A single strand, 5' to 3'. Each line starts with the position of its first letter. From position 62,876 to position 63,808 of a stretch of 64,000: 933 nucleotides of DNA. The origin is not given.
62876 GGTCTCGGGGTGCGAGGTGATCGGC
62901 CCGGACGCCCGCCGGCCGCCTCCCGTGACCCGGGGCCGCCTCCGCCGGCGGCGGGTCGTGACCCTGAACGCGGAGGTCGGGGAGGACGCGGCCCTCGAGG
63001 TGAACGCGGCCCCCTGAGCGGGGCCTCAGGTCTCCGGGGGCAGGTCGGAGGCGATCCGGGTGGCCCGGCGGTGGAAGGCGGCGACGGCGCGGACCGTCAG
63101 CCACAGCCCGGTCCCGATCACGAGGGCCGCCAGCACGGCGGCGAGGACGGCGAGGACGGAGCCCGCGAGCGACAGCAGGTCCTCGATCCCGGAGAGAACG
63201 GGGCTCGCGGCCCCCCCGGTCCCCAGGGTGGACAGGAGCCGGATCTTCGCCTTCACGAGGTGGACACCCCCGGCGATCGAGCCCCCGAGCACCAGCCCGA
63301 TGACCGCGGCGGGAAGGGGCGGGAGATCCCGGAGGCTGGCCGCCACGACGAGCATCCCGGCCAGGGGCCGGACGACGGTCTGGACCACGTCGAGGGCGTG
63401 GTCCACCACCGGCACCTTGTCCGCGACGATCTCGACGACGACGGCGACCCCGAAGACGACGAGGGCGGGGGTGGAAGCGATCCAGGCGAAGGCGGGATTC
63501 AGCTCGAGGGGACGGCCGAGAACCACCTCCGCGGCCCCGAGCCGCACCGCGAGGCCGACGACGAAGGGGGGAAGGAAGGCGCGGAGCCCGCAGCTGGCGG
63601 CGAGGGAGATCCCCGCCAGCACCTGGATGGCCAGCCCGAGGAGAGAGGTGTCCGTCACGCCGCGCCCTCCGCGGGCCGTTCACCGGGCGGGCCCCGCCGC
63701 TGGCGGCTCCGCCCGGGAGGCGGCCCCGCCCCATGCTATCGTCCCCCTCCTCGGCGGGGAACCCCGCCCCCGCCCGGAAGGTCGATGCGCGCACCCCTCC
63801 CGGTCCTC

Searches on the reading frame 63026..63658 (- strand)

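Call 30: search_protein_families(library=pfam, proteins=[window:63026-63658:-], max_evalue=0.001)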
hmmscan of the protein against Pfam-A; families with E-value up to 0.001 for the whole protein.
window:63026-63658:- (210 aa): 1 family
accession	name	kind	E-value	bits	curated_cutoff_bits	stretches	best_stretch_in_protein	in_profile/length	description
PF13548.11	DUF4126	-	7.9e-42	143.4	27.5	1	13-192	1-173/175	Domain of unknown function (DUF4126)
